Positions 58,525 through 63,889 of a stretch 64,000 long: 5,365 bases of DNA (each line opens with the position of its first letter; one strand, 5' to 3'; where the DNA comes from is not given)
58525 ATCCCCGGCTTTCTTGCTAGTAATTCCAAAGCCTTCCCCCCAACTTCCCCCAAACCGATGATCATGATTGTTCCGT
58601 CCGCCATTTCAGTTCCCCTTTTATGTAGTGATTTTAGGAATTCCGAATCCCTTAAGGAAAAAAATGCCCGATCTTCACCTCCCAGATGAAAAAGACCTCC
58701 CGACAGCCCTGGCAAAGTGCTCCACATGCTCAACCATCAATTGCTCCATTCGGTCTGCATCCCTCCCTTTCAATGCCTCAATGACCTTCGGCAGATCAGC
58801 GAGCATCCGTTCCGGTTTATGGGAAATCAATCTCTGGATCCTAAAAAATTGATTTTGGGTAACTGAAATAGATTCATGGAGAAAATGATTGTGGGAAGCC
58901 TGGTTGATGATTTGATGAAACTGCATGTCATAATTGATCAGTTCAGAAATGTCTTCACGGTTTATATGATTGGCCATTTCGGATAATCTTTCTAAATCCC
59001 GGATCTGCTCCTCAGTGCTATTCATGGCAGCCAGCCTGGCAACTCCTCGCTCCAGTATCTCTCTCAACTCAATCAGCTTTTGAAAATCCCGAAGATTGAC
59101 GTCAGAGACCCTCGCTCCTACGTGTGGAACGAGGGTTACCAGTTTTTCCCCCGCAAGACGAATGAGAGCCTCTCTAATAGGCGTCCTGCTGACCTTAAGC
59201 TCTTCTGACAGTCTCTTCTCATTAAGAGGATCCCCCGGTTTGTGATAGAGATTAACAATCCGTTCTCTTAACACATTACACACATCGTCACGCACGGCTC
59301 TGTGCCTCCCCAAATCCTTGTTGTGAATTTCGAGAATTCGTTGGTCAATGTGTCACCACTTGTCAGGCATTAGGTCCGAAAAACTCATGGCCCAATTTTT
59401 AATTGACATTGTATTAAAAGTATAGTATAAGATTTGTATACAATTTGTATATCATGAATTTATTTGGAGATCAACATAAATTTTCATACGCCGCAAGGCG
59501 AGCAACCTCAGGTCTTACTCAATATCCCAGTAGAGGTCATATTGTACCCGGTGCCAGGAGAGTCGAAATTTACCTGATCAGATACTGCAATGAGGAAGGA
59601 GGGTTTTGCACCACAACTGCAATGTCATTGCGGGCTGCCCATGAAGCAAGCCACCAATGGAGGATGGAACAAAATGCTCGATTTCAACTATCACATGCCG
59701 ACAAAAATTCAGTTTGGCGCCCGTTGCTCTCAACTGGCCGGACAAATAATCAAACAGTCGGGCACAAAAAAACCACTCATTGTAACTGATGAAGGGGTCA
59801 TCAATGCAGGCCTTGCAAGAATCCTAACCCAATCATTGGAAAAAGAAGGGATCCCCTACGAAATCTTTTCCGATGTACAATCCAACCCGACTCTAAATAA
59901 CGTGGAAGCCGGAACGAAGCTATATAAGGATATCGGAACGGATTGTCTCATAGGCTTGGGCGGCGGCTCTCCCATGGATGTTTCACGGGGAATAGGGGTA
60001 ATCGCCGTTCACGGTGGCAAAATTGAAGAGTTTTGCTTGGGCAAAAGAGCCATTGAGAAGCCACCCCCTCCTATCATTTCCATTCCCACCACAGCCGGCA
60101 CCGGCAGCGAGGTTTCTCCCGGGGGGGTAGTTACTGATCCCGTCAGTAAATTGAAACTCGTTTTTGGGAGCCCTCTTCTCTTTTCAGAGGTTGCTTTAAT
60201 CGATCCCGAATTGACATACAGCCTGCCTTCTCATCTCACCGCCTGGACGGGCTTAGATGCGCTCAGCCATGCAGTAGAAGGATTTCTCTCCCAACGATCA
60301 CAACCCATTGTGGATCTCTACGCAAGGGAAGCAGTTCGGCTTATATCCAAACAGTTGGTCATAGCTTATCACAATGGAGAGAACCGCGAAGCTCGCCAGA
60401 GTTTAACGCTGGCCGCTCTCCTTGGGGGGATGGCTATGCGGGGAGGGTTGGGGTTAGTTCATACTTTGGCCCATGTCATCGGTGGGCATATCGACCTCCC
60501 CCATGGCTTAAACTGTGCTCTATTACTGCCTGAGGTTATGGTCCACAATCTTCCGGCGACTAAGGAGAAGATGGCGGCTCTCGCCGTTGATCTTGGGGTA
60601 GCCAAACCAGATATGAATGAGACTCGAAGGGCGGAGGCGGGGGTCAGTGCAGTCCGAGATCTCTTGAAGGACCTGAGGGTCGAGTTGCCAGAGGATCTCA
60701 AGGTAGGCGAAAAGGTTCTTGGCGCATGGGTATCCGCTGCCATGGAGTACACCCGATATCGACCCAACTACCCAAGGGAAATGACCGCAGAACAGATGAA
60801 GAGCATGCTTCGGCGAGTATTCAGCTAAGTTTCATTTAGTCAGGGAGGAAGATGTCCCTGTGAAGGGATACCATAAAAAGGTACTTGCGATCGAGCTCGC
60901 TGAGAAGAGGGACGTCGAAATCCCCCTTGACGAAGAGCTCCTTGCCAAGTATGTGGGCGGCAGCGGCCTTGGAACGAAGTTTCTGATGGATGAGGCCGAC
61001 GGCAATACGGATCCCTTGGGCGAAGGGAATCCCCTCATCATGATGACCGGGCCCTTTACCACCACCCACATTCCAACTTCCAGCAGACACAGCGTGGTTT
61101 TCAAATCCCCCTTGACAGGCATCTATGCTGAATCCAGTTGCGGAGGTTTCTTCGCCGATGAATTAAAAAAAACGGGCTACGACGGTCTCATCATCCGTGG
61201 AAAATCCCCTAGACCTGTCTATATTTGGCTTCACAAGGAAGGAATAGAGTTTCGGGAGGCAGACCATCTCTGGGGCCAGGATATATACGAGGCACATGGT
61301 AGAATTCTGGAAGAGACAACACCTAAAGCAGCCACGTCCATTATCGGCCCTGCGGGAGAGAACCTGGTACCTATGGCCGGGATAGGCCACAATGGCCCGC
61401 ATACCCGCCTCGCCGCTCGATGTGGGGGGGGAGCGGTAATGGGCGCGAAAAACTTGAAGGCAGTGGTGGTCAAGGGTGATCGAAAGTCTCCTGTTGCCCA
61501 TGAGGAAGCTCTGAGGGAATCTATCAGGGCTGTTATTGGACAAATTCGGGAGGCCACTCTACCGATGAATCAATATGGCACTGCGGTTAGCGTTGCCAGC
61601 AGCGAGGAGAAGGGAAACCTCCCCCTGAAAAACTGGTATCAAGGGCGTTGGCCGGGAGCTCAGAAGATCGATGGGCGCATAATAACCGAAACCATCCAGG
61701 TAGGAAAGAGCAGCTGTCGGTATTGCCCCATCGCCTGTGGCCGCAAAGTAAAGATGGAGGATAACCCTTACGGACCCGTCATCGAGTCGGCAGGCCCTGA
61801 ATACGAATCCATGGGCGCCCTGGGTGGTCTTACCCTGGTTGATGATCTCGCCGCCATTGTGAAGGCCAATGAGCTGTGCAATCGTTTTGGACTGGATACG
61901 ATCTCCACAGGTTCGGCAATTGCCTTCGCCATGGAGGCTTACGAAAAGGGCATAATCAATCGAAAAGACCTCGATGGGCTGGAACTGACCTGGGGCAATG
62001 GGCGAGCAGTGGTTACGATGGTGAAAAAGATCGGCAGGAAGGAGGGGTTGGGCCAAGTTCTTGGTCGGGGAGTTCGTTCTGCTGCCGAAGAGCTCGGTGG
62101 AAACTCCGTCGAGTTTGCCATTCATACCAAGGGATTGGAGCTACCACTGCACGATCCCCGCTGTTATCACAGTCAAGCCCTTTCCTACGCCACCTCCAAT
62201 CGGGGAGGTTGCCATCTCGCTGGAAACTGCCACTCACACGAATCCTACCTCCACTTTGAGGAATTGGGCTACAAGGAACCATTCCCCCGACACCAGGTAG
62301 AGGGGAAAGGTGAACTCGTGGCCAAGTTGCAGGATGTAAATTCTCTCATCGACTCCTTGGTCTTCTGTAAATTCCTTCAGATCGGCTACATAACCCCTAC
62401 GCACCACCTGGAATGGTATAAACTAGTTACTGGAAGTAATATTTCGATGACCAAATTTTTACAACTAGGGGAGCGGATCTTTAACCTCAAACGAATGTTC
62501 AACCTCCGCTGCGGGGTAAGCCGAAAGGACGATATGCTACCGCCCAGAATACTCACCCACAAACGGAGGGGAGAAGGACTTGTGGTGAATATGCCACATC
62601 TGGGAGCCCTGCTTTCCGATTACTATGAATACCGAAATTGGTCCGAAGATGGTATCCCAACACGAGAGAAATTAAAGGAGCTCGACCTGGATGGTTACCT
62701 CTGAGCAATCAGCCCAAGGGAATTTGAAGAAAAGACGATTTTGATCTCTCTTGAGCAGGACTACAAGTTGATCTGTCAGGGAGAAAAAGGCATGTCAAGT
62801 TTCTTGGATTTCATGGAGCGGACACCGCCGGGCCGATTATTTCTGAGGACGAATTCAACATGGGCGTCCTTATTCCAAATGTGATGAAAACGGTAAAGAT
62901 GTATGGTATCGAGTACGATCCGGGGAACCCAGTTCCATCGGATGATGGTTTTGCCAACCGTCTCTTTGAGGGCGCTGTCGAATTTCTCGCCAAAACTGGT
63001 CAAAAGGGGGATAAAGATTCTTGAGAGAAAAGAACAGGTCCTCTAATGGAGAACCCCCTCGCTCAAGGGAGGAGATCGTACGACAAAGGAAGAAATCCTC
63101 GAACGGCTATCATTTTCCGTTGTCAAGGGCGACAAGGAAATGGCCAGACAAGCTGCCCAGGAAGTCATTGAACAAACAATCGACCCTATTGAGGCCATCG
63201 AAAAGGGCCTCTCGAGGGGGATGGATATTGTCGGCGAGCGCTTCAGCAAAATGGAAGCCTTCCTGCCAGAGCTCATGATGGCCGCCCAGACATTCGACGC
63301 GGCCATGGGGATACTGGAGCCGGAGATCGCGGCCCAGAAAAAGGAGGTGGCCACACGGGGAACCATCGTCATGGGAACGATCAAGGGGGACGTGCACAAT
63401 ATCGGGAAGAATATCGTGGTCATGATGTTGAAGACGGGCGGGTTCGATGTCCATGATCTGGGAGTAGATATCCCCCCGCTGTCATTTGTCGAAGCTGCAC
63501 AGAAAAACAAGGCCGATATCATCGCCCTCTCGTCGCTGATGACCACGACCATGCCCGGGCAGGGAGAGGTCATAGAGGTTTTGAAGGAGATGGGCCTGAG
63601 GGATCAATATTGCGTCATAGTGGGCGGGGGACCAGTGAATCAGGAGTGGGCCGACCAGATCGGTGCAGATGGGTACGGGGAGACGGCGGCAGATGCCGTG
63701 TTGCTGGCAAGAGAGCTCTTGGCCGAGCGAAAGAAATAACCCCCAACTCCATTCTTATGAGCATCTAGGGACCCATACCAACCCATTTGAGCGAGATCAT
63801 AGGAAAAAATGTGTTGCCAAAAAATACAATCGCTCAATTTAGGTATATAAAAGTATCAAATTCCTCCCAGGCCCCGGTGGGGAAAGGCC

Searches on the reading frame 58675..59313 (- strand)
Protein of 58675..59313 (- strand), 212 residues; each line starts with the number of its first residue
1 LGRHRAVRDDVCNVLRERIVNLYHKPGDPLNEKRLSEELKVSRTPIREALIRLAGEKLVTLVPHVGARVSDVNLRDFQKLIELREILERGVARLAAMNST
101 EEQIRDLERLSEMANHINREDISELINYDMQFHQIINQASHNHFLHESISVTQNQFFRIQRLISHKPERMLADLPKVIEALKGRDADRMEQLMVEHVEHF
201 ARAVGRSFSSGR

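Call 24: search_protein_families(library=pfam, proteins=[window:58675-59313:-], max_evalue=0.01)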
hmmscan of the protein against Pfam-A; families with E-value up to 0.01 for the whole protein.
window:58675-59313:- (212 aa): 4 families
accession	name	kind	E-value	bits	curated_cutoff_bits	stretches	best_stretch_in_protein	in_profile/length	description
PF07729.17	FCD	-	3.4e-23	82.9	24.3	1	80-198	2-124/125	FCD domain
PF00392.27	GntR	-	2e-15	56.6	27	1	11-69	5-64/64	Bacterial regulatory proteins, gntR family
PF02668.22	TauD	-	7.8e-05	23.1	27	1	61-203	5-161/267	Taurine catabolism dioxygenase TauD, TfdA family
PF01325.25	Fe_dep_repress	-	0.0094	16.6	26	0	29-66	22-59/60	Iron dependent repressor, N-terminal DNA binding domain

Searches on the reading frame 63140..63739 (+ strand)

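Call 66: search_protein_families(library=pfam, proteins=[window:63140-63739:+], max_evalue=0.01)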
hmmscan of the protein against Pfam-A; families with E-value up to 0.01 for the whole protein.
window:63140-63739:+ (199 aa): 2 families
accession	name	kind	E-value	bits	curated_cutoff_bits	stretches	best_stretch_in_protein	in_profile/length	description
PF02310.24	B12-binding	-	1e-27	96.8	32.1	1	75-187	2-120/121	B12 binding domain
PF02607.22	B12-binding_2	-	6.4e-15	55.5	23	1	3-60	18-74/74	B12 binding domain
